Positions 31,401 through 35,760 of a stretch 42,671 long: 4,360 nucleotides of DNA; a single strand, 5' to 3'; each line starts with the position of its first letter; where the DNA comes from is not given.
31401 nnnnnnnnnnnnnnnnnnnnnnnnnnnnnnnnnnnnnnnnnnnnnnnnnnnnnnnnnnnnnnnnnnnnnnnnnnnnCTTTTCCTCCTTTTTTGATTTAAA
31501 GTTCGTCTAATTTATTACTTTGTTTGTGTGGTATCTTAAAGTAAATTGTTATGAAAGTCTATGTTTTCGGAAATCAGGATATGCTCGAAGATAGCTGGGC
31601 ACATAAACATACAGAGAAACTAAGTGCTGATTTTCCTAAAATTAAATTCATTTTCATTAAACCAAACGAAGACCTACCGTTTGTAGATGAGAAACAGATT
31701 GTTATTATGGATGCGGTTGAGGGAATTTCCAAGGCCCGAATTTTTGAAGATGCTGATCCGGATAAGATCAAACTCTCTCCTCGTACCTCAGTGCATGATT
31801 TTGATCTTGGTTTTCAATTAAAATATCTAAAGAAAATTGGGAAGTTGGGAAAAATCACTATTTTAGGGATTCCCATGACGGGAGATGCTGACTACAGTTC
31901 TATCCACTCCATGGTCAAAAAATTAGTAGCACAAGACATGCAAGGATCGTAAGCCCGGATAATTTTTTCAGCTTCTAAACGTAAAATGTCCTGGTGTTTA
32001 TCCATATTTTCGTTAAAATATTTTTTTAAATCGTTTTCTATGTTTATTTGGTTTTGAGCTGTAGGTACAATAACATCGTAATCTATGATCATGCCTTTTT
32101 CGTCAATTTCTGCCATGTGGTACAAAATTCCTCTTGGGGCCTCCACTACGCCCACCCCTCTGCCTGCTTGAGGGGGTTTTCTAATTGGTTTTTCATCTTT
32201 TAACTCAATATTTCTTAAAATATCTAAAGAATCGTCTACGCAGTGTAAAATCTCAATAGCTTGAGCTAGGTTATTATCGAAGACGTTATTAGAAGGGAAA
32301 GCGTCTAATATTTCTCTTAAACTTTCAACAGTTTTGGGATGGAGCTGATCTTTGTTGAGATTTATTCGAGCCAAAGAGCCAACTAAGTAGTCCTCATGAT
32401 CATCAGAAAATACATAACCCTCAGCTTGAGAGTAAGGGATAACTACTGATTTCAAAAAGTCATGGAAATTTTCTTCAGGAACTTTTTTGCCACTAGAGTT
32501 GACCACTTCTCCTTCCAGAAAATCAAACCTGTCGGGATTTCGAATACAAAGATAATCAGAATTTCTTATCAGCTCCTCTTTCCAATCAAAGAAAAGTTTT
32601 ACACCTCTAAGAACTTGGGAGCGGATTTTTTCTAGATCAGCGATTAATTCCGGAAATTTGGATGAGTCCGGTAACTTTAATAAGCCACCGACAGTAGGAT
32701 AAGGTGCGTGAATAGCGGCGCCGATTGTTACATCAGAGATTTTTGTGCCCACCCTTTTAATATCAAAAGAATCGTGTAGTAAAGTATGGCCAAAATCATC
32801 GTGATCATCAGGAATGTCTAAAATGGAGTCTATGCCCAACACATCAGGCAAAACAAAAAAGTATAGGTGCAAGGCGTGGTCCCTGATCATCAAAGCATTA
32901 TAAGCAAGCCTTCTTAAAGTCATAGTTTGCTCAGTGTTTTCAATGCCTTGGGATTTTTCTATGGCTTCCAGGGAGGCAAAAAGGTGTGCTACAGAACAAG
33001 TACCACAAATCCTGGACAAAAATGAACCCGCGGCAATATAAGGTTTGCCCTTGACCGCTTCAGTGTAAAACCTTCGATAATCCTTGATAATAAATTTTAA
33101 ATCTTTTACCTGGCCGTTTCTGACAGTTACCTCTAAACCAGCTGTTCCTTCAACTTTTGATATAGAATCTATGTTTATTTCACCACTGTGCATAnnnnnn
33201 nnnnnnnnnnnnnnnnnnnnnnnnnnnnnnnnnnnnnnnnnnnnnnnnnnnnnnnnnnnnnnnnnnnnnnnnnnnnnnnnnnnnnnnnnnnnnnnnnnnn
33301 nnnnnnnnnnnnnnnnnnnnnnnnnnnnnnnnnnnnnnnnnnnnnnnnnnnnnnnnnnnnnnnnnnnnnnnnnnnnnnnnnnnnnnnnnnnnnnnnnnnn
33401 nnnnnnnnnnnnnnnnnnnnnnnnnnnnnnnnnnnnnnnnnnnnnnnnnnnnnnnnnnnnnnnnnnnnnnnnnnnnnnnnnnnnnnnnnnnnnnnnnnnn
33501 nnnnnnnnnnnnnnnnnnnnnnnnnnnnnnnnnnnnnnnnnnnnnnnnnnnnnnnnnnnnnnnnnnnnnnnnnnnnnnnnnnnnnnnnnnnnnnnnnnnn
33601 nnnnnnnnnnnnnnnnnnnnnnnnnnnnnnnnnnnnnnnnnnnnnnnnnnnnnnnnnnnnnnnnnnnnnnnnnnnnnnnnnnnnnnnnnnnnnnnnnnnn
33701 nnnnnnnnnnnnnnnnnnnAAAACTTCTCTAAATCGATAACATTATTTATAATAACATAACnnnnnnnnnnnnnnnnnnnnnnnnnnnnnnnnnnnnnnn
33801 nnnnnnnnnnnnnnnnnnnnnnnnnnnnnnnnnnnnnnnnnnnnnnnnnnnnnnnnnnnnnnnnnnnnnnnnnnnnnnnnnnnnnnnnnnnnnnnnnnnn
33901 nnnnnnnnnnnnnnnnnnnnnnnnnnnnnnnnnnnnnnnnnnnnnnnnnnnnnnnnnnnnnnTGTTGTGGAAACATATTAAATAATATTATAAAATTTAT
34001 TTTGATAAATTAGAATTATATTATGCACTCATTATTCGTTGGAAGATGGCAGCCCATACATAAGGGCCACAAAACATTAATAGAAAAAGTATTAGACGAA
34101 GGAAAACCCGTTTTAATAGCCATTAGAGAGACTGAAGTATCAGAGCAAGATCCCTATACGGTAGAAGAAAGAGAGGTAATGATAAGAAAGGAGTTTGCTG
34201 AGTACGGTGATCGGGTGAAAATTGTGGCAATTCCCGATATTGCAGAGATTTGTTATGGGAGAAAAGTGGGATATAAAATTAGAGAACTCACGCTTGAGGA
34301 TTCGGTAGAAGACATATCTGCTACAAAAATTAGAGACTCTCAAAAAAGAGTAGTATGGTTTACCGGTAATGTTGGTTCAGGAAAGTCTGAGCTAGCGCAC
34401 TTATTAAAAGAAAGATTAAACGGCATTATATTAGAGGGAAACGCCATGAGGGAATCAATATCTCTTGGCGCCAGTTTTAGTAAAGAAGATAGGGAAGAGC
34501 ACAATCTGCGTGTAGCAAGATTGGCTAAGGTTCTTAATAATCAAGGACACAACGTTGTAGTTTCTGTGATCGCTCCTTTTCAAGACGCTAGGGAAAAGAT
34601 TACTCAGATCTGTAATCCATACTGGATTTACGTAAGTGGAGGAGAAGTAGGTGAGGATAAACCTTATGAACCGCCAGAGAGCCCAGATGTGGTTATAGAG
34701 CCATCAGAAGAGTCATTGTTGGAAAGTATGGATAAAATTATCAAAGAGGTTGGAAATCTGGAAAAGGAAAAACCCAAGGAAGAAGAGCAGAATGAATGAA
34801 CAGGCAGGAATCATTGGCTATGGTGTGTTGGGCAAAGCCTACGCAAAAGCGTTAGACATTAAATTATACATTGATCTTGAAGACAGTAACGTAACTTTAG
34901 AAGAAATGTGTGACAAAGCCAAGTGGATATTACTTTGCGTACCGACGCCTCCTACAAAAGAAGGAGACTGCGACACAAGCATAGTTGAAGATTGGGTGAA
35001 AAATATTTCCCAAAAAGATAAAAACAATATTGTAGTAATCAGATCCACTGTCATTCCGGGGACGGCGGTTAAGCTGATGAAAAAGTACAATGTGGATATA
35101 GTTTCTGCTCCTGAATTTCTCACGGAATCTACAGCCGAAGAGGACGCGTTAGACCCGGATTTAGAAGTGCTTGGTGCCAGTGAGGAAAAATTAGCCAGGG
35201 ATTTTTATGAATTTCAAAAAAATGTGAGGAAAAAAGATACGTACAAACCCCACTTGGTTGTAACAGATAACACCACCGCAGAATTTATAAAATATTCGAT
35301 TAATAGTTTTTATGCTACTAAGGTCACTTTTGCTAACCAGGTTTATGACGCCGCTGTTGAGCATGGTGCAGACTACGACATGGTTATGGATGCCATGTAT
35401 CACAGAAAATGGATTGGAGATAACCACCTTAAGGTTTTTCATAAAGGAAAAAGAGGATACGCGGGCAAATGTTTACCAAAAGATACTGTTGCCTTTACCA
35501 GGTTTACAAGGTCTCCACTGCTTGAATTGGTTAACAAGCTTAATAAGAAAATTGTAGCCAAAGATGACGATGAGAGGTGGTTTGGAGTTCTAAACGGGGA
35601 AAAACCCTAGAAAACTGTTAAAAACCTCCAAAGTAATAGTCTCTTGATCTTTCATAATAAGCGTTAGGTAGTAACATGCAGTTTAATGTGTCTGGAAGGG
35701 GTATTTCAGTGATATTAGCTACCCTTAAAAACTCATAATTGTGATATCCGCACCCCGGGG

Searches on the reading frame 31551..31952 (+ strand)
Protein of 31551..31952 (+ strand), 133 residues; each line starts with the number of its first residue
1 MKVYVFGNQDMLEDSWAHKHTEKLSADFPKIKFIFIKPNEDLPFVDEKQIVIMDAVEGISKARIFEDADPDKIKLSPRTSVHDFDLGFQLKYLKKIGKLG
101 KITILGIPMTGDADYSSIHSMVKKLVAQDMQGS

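Call 7: search_protein_families(library=pfam, proteins=[window:31551-31952:+], max_evalue=0.001)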
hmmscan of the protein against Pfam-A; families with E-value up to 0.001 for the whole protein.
window:31551-31952:+ (133 aa): 1 family
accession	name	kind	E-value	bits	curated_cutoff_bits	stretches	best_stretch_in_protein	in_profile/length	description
PF01750.23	HycI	-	0.00022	21.5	23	1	46-127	35-121/130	Hydrogenase maturation protease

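Call 60: search_protein_families(library=ncbifam, proteins=[window:31551-31952:+], max_evalue=0.00001)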
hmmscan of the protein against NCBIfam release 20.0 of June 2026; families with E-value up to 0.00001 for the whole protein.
window:31551-31952:+ (133 aa): 0 families

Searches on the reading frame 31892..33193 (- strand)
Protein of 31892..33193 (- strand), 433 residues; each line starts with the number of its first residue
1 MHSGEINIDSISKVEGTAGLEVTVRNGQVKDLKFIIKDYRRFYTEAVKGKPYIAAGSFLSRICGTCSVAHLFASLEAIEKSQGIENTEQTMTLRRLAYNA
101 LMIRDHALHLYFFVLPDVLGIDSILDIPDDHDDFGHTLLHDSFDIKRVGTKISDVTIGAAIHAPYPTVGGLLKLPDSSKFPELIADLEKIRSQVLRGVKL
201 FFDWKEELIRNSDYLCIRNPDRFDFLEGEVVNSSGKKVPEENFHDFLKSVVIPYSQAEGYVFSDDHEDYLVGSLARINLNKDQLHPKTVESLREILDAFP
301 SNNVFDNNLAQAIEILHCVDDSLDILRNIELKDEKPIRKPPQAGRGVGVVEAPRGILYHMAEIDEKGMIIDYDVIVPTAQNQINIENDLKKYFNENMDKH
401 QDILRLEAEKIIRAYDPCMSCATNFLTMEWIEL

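Call 8: search_protein_families(library=pfam, proteins=[window:31892-33193:-], max_evalue=0.001)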
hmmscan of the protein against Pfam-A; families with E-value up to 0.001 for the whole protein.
window:31892-33193:- (433 aa): 1 family
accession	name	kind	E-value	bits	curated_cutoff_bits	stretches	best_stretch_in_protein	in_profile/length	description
PF00374.24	NiFeSe_Hases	-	1.7e-26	93.7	25.8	2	328-423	402-507/508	Nickel-dependent hydrogenase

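Call 55: find_related_loci(query=A3, collection=metagenome_contigs, flank=10000)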
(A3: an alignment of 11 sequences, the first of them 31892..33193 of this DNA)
Query A3 (433 aa) in metagenome_contigs; peptide patterns used: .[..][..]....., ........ (x = any residue, [..] = any of these).
437 stretches matched a pattern; 346 encode a relative of the query (tblastn E <= 1e-3); the best 80 are kept; 80 distinct loci.
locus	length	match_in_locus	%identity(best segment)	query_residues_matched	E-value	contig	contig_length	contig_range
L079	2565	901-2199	87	1-433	0e+0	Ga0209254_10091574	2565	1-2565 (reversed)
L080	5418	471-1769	84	1-433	0e+0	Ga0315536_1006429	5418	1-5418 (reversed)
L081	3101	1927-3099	91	1-391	0e+0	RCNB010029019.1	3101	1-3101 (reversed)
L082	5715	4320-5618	81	1-433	0e+0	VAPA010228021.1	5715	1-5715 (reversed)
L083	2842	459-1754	78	1-432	0e+0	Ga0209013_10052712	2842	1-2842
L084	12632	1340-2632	77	1-431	0e+0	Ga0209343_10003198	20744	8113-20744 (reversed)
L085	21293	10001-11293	77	1-431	0e+0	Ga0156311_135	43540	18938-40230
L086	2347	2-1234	82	23-433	0e+0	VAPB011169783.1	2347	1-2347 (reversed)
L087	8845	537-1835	76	1-433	0e+0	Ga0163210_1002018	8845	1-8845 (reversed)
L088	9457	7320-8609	76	1-430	0e+0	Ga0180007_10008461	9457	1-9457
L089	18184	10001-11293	76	1-431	0e+0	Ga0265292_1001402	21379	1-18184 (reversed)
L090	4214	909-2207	77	1-431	0e+0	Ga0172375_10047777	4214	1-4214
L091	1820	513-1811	76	1-432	0e+0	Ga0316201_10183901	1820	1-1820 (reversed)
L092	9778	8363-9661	75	1-433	0e+0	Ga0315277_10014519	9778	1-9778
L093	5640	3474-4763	75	1-430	0e+0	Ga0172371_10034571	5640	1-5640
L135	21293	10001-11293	70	1-431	0e+0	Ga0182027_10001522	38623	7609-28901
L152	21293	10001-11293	70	1-431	0e+0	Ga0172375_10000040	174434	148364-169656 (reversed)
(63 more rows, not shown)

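Call 60: search_protein_families(library=ncbifam, proteins=[window:31892-33193:-], max_evalue=0.00001)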
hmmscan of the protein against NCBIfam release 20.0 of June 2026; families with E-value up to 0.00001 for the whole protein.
window:31892-33193:- (433 aa): 8 families
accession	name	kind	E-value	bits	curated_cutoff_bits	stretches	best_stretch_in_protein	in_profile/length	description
NF040832.1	sulfhyd_HydA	equivalog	2.2e-66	224.7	880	1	6-424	5-422/426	NADPH-dependent hydrogenase/sulfhydrogenase 1 subunit alpha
NF040828.1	sulfhyd_ShyA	equivalog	3.9e-61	207.2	700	1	6-427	3-414/415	NAD(P)-dependent hydrogenase/sulfhydrogenase 2 subunit alpha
NF041785.2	VhuA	equivalog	6.5e-38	130.4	800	1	4-389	2-409/418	F420-non-reducing hydrogenase Vhu subunit A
TIGR03295.1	frhA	equivalog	4.3e-37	128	392.5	1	5-428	4-399/412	coenzyme F420 hydrogenase subunit alpha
NF033181.1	NiFeSe_hydrog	equivalog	5e-37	127.9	600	2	5-123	3-120/507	nickel-dependent hydrogenase large subunit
NF045518.1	H2_NiFeSe_large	exception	1.9e-27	96.2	780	2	5-117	3-114/485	NiFeSe hydrogenase large subunit HysA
NF007778.0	PRK10467.1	equivalog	1.9e-20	72.6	969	2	4-126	3-124/567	hydrogenase 2 large subunit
NF007550.0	PRK10170.1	equivalog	3.4e-19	68.7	1101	2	7-117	20-130/597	Ni/Fe-hydrogenase large subunit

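Call 68: search_protein_families(library=pfam, proteins=[L135:7419-9182:+, L135:5789-7012:+, L135:13079-13741:+, L135:16372-17556:-, L135:17688-19421:+, L152:8224-8790:+, L152:12387-13028:-, L152:13078-14223:+, L152:6165-7316:-, L152:7398-7985:+], max_evalue=0.0001)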
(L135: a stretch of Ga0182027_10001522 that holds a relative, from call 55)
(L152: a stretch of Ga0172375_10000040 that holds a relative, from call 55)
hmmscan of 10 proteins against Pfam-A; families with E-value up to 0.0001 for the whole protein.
L135:7419-9182:+ (587 aa): 0 families

L135:5789-7012:+ (407 aa): 2 families
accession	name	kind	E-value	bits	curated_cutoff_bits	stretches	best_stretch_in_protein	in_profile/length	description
PF00266.25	Aminotran_5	-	2.7e-138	461.4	21.5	1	18-393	1-371/371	Aminotransferase class-V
PF00155.27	Aminotran_1_2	-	6.4e-06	26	19.7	1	54-187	36-176/361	Aminotransferase class I and II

L135:13079-13741:+ (220 aa): 4 families
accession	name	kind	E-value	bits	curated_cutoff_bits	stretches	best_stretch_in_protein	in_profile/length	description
PF00027.35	cNMP_binding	-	1.2e-14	54.5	27.5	1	19-104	2-87/89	Cyclic nucleotide-binding domain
PF13545.12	HTH_Crp_2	-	1.8e-12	47.4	27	1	139-209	2-67/70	Crp-like helix-turn-helix domain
PF12802.13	MarR_2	-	2.5e-05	24.8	27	1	163-198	17-54/61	MarR family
PF00325.26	Crp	-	3.9e-05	23.7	21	1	165-193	3-31/32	Bacterial regulatory proteins, crp family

L135:16372-17556:- (394 aa): 1 family
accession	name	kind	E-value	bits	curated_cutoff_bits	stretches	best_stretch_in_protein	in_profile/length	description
PF09992.14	NAGPA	-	6.6e-10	39.9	25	1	209-345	3-137/169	Phosphodiester glycosidase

L135:17688-19421:+ (577 aa): 5 families
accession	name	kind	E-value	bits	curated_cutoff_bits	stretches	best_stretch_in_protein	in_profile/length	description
PF17991.7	Thioredoxin_10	-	1.7e-33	116.6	27.1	1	434-577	1-142/142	Thioredoxin like C-terminal domain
PF00578.27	AhpC-TSA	-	9.7e-13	48.6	26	1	270-391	3-123/124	AhpC/TSA family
PF08534.16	Redoxin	-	2.9e-12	47.1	26.6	1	269-395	3-134/148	Redoxin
PF02683.22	DsbD_TM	-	5.9e-11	42.5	27.1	1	3-213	3-215/219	Cytochrome C biogenesis protein transmembrane domain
PF13905.12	Thioredoxin_8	-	9.8e-11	42.3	27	1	294-389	1-94/94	Thioredoxin-like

L152:8224-8790:+ (188 aa): 0 families

L152:12387-13028:- (213 aa): 1 family
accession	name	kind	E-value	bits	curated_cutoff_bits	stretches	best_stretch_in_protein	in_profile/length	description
PF00300.27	His_Phos_1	-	3.7e-34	118.5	21.7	1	3-200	1-190/194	Histidine phosphatase superfamily (branch 1)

L152:13078-14223:+ (381 aa): 4 families
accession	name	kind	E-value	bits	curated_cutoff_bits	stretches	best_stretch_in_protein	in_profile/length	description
PF00390.24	malic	-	7e-29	101.4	23.1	1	28-149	15-182/182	Malic enzyme, N-terminal domain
PF03949.21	Malic_M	-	6.3e-26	91.7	23.5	1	163-379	3-253/258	Malic enzyme, NAD binding domain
PF01262.27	AlaDh_PNT_C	-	7.4e-05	22.7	23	0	185-285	28-129/214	Alanine dehydrogenase/PNT, C-terminal domain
PF00899.27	ThiF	-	9e-05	22.2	28.1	0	180-217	15-52/238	ThiF family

L152:6165-7316:- (383 aa): 0 families

L152:7398-7985:+ (195 aa): 0 families

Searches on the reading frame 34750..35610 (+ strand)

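Call 8: search_protein_families(library=pfam, proteins=[window:34750-35610:+], max_evalue=0.001)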
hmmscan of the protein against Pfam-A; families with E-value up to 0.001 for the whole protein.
window:34750-35610:+ (286 aa): 2 families
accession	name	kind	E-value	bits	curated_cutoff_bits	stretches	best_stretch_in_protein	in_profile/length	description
PF03721.20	UDPG_MGDP_dh_N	-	6.8e-18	65.3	27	1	49-149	69-181/187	UDP-glucose/GDP-mannose dehydrogenase family, NAD binding domain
PF00984.24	UDPG_MGDP_dh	-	1e-15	58.1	25.4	1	176-260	2-87/94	UDP-glucose/GDP-mannose dehydrogenase family, central domain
